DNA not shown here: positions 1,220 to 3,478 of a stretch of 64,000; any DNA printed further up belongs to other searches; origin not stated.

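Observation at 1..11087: Pel-like exopolysaccharide locus with two PelF paralogues and a GH114 lipoprotein, wired to a partner-switching triad instead of PelD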

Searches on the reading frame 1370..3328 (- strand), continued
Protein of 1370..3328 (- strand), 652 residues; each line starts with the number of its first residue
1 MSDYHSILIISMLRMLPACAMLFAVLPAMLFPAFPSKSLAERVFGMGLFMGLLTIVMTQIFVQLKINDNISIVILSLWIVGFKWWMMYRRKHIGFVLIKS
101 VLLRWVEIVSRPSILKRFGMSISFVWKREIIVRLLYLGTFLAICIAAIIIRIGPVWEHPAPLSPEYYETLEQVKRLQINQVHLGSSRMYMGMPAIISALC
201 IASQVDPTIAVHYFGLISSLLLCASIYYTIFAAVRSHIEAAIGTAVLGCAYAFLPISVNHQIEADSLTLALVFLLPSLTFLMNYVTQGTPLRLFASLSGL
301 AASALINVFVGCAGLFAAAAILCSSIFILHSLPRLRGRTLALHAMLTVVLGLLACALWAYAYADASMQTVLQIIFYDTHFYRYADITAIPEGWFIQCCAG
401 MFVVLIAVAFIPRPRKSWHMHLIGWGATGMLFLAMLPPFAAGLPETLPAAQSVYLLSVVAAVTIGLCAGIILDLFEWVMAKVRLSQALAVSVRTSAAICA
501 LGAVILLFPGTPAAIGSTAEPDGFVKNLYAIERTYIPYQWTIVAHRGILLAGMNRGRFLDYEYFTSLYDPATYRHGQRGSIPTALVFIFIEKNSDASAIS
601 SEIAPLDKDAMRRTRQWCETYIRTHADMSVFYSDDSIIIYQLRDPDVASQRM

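Call 60: find_encoding_contigs(protein=P0200, flank=10000, max_places=1)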
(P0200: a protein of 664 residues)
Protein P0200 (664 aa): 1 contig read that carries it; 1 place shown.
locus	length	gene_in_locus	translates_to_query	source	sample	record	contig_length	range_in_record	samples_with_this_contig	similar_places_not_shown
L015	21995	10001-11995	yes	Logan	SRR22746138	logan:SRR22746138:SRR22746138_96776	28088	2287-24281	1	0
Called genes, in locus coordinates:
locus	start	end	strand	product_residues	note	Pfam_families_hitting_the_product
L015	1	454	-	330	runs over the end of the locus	PF04392:ABC_sub_bind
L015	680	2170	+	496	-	PF00478:IMPDH, PF00571:CBS (faint), PF01070:FMN_dh (weak)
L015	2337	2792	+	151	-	PF05194:UreE_C (faint), PF02814:UreE_N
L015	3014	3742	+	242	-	PF00535:Glycos_transf_2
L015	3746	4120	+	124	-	PF10066:DUF2304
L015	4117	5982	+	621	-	PF01966:HD, PF13487:HD_5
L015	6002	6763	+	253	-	PF03537:Glyco_hydro_114 (weak)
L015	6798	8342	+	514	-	PF11997:DUF3492, PF13439:Glyco_transf_4, PF13579:Glyco_trans_4_4 (weak), PF00534:Glycos_transf_1, PF13692:Glyco_trans_1_4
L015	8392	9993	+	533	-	-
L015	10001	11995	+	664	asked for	-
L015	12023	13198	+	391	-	PF14397:ATPgrasp_ST (weak), PF02222:ATP-grasp (faint), PF02655:ATP-grasp_3, PF02786:CPSase_L_D2 (faint), PF07478:Dala_Dala_lig_C (faint), PF08443:RimK (weak), PF15632:ATPgrasp_Ter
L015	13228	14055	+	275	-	PF01522:Polysacc_deac_1, PF11959:DUF3473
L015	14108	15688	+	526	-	PF03023:MurJ, PF01554:MatE (weak)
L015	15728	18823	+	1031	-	PF00512:HisKA, PF02518:HATPase_c, PF00072:Response_reg, PF06580:His_kinase, PF02518:HATPase_c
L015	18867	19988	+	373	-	PF00072:Response_reg, PF03704:BTAD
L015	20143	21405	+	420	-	PF04055:Radical_SAM, PF12544:LAM_C (weak)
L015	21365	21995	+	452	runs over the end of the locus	PF14398:ATPgrasp_YheCD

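Call 63: search_solved_structures(query=L004:13998-15548:+, max_evalue=1)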
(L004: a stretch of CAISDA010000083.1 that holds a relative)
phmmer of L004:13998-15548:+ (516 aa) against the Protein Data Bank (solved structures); distinct sequences matched with E-value up to 1: 7.
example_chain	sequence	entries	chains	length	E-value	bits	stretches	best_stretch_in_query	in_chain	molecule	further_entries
5z7c_A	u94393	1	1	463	1e-21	80.3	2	334-469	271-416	3'3'-cGAMP-specific phosphodiesterase 3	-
4mcw_A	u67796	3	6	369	1.6e-16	63.2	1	266-509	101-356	Metal dependent phosphohydrolase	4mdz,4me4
9rbz_A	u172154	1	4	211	1.4e-09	40.3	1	340-510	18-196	HD domain/sensory box protein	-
4r8z_A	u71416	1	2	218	2.5e-09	39.5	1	434-508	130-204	Cyclic di-GMP phosphodiesterase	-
9rc0_A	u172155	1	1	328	3.8e-09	38.9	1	340-510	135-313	HD domain/sensory box protein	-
5w10_A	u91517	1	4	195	0.14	13.9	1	265-332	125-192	cGMP-specific phosphodiesterase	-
7lsd_A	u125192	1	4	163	0.36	12.6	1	226-305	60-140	miRFP718nano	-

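Call 72: predict_structure(alignment_id=A2)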
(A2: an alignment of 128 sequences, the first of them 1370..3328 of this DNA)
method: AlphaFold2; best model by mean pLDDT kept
length: 652 residues; sequences in the alignment: 128
mean_pLDDT: 92.0   pTM: 0.93
mean pLDDT of the five models: 92.0, 91.1, 90.9, 90.8, 90.3
residues with pLDDT >= 90: 508; 70-90: 115; 50-70: 27; < 50: 2
segments of 3 or more residues with pLDDT < 50: none
pLDDT, mean of each block of 10 residues (from residue 1): 94 96 93 93 97 95 94 88 84 70 78 60 80 93 96 96 95 95 71 96 96 97 98 97 97 94 95 98 95 96 96 94 94 87 85 84 89 91 81 95 98 93 98 89 83 97 98 96 95 95 95 94 97 94 97 96 98 96 97 93 94 98 98 98 82 45
secondary structure, 60 per line:
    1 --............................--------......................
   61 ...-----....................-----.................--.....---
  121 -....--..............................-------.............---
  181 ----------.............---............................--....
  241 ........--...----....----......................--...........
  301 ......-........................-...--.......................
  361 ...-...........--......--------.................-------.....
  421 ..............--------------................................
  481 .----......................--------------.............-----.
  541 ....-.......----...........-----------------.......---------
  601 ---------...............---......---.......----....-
elements in order: H3-30 H39-63 H69-88 H94-110 H113-117 H122-125 H128-157 H165-177 H191-203 H207-234 H237-248 H258-261 H266-287 H290-306 H308-331 H338-363 H365-375 H378-383 H392-408 H416-434 H449-481 H486-507 H522-534 E540-544 H546-552 E557-560 H561-567 E585-591 H610-624 E628-633 E637-643 H648-651

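Call 74: fold_search(model_id=the predicted structure, library=pdb)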
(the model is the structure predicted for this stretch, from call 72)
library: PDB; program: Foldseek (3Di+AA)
matches with E <= 10: 407; with E <= 0.001: 13
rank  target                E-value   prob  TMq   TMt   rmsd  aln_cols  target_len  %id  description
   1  7oci_F                7.5e-06  1.00  0.38  0.38  13.0       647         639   11  Cryo-EM structure of yeast Ost6p containing oligosaccharyltransferase complex (released 2022-02-16)
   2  7zli_A                7.9e-06  1.00  0.34  0.33  12.5       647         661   11  Cryo-EM structure of C-mannosyltransferase CeDPY19, in complex with Dol25-P-Man and bound to CMT2-Fab and anti-Fab nan (released 2023-01-11)
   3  9n9j_I                3.2e-05  1.00  0.35  0.33  14.5       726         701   11  Structure of a GRP94 folding intermediate engaged with a CCDC134- and FKBP11-bound secretory translocon (released 2025-11-19)
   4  6c26_A                4.4e-05  1.00  0.38  0.38  13.6       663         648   10  The Cryo-EM structure of a eukaryotic oligosaccharyl transferase complex (released 2018-01-31)
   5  6ezn_F                5.3e-05  1.00  0.38  0.38  13.6       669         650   11  Cryo-EM structure of the yeast oligosaccharyltransferase (OST) complex (released 2018-01-17)
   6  7zlg_A                6.0e-05  1.00  0.37  0.37  12.3       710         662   10  Cryo-EM structure of C-mannosyltransferase CeDPY19, in complex with acceptor peptide and bound to CMT2-Fab and anti-Fa (released 2023-01-11)
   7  8age_A                8.7e-05  1.00  0.39  0.40  13.3       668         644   11  Structure of yeast oligosaccharylransferase complex with acceptor peptide bound (released 2022-12-07)
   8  6s7t_A                9.5e-05  1.00  0.39  0.37  12.5       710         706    9  Cryo-EM structure of human oligosaccharyltransferase complex OST-B (released 2019-12-18)
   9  8if8_B                2.1e-04  1.00  0.41  0.43  14.0       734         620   11  Arabinosyltransferase AftA (released 2023-05-31)
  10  8if8_C                3.2e-04  1.00  0.41  0.44  14.4       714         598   11  Arabinosyltransferase AftA (released 2023-05-31)
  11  7e9s_A                4.3e-04  1.00  0.38  0.30  11.3       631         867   10  Archaeal oligosaccharyltransferase AglB from Archaeoglobus fulgidus in complex with an inhibitory peptide and a dolich (released 2021-09-08)
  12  3waj                  5.8e-04  1.00  0.33  0.28  14.9       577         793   11  Crystal structure of the Archaeoglobus fulgidus oligosaccharyltransferase (O29867_ARCFU) complex with Zn and sulfate (released 2013-10-30)
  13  5ogl_A                7.8e-04  1.00  0.37  0.35  11.6       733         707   11  Structure of bacterial oligosaccharyltransferase PglB in complex with an acceptor peptide and an lipid-linked oligosac (released 2017-10-25)
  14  3rce_A                1.7e-03  1.00  0.40  0.38  12.8       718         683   10  Bacterial oligosaccharyltransferase PglB (released 2011-06-15)
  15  5f15                  7.0e-03  1.00  0.37  0.42  11.4       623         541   12  Crystal Structure of ArnT from Cupriavidus metallidurans bound to Undecaprenyl phosphate (released 2016-02-17)
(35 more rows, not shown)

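Call 79: search_protein_families(library=pfam, max_evalue=0.001, proteins=[L008:653-1576:+, L008:1586-2827:+, L008:5863-6777:+, L008:15902-19669:+, L015:8392-9993:+, L015:4117-5982:+])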
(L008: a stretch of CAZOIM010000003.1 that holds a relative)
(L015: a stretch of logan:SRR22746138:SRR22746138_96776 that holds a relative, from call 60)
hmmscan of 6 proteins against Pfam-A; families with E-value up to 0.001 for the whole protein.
L008:653-1576:+ (307 aa): 4 families
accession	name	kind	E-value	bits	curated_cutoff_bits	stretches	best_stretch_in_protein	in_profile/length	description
PF02826.25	2-Hacid_dh_C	-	4.5e-55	186.2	25.1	1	104-277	1-178/178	D-isomer specific 2-hydroxyacid dehydrogenase, NAD binding domain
PF00389.36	2-Hacid_dh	-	4.1e-34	117.6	24.6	1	3-302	1-127/134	D-isomer specific 2-hydroxyacid dehydrogenase, catalytic domain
PF03446.21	NAD_binding_2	-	1.7e-05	25.4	21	1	142-242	2-110/161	NAD binding domain of 6-phosphogluconate dehydrogenase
PF03807.23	F420_oxidored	-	0.00018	22.5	21.6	0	142-225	2-92/94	NADP oxidoreductase coenzyme F420-dependent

L008:1586-2827:+ (413 aa): 1 family
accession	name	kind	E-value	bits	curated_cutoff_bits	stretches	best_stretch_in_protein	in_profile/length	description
PF06245.16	DUF1015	-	1.1e-113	379.8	25.8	1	4-325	1-325/325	Protein of unknown function (DUF1015)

L008:5863-6777:+ (304 aa): 8 families
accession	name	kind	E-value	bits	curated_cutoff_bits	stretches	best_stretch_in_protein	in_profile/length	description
PF01370.27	Epimerase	-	4.4e-65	219.9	20.9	1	3-234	1-240/240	NAD dependent epimerase/dehydratase family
PF16363.11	GDP_Man_Dehyd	-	1.7e-54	186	27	1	4-294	1-330/332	GDP-mannose 4,6 dehydratase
PF01073.25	3Beta_HSD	-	3.5e-29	102.2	22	1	4-225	1-231/280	3-beta hydroxysteroid dehydrogenase/isomerase family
PF02719.21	Polysacc_synt_2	-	8.6e-22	78.1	20.2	1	3-255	1-250/293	Polysaccharide biosynthesis protein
PF04321.23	RmlD_sub_bind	-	2.3e-15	56.9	27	1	1-262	1-241/287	RmlD substrate binding domain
PF07993.18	NAD_binding_4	-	1.1e-13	51.5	20.1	1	56-176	80-211/258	Male sterility protein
PF13460.12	NAD_binding_10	-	3.2e-08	34.1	27.2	1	7-149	1-130/184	NAD(P)H-binding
PF05368.20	NmrA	-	2.1e-07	31.3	27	1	2-117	4-110/298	NmrA-like family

L008:15902-19669:+ (1255 aa): 16 families
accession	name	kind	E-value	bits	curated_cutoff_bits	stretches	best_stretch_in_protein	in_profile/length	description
PF09960.14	DUF2194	-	5.6e-78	263.1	30.4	1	38-586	36-575/582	Uncharacterised protein conserved in bacteria (DUF2194)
PF14559.12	TPR_19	-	2.7e-17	63.3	25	1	878-928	8-58/68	Tetratricopeptide repeat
PF13428.12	TPR_14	-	8.1e-17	60.5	23.5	1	664-700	5-41/44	Tetratricopeptide repeat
PF07719.23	TPR_2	-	1.4e-10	40.9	27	0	864-893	4-33/34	Tetratricopeptide repeat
PF24575.1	TPR_Slam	-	8.2e-09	36.3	35.2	1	871-918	57-104/104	Surface lipoprotein assembly modifier, N-terminal TPR repeats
PF00515.34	TPR_1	-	2.9e-08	33.6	27.8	0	864-893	4-33/34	Tetratricopeptide repeat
PF13432.12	TPR_16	-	5.4e-08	33.6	32.7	0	832-894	2-64/65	Tetratricopeptide repeat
PF23914.1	TPR_CcmH_CycH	-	3.3e-07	30.7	42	1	850-962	39-154/158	Cytochrome c-type biogenesis protein H TPR domain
PF13431.12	TPR_17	-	4.2e-07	30.2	24.4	0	816-847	2-33/34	Tetratricopeptide repeat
PF12895.13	ANAPC3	-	1.2e-06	29.1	27.2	0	774-849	4-78/82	Anaphase-promoting complex, cyclosome, subunit 3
PF13371.12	TPR_9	-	1.8e-06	28.3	35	0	769-803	5-39/73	Tetratricopeptide repeat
PF20225.4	DUF6584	-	6.5e-05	23.5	27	0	660-704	3-47/171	Family of unknown function (DUF6584)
PF14561.12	TPR_20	-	6.6e-05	23.6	25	0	811-859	6-54/90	Tetratricopeptide repeat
PF13174.12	TPR_6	-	0.00017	22.4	26.3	0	866-894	5-33/33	Tetratricopeptide repeat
PF13424.12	TPR_12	-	0.00018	22.1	30.1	0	866-924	8-74/77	Tetratricopeptide repeat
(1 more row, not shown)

L015:8392-9993:+ (533 aa): 0 families

L015:4117-5982:+ (621 aa): 2 families
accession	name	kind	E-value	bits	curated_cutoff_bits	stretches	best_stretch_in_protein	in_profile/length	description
PF13487.12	HD_5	-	4.6e-28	98.5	27.2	1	374-535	4-168/170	HD domain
PF01966.28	HD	-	1.8e-16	60.9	22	1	385-503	2-113/116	HD domain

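Call 81: search_solved_structures(query=L004:15915-19943:+, max_evalue=1)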
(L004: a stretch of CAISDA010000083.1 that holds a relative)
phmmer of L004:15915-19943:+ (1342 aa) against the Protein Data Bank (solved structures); distinct sequences matched with E-value up to 1: 98 (the best 60 are shown).
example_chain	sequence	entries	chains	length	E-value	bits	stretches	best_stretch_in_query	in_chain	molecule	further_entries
9zau_A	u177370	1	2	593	1.9e-51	178.1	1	59-584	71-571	Predicted membrane protein, putative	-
9qhb_A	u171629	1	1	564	6.6e-22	80.2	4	703-840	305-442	Engineered tetratricopeptide repeat protein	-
8bu0_A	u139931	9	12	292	2.5e-16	61.7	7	703-742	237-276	Consensus tetratricopeptide repeat protein | Crystal structure of an 8-repeat consensus TPR superhelix with Zinc. | Monomer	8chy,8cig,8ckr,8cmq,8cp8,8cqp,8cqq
9qhc_A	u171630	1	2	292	1.1e-12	49.7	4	703-808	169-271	Engineered tetratricopeptide repeat protein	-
9gzg_A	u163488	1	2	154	1.5e-12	49.2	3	703-745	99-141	Engineered CTPR protein with glutamic acids for conductivity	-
8ch0_A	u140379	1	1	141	1.9e-08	35.6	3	703-739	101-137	Consensus tetratricopeptide repeat protein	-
2fo7_A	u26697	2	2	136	2.1e-08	35.5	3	703-739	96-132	SYNTHETIC CONSENSUS TPR PROTEIN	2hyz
7obi_A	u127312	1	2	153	3.4e-08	34.8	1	922-1064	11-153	CTPR-rv4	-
2wqh_A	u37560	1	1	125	7.4e-07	30.4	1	709-818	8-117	CTPR3Y3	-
8ump_A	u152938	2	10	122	2.4e-06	28.7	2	706-769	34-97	T33-ml35-redesigned-TPR-domain-fold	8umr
1na0_A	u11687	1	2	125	3.8e-06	28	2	703-748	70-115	designed protein CTPR3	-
5hrz_A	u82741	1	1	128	3.5e-05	24.8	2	703-749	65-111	TPR domain protein 1na0C3_3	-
6vfh_A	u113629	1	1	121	5e-05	24.3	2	703-759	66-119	T33_dn10A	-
6vfj_B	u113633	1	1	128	5.9e-05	24.1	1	928-1022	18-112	I53_dn5B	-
6v8e_A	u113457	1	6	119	5.9e-05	24.1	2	703-748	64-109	Designed protein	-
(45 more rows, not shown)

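Call 91: find_related_loci(query=A1, collection=metagenome_contigs, flank=10000)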
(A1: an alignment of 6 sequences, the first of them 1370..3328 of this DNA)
Query A1 (652 aa) in metagenome_contigs; peptide patterns used: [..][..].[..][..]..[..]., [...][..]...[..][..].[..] (x = any residue, [..] = any of these).
108 stretches matched a pattern; 3 encode a relative of the query (tblastn E <= 1e-3); 3 distinct loci.
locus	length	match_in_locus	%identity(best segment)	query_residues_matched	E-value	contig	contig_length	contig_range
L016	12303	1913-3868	35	1-651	3e-119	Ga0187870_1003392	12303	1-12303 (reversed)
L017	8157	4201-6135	33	1-644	2e-118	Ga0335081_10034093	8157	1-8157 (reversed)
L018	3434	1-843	36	371-651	4e-62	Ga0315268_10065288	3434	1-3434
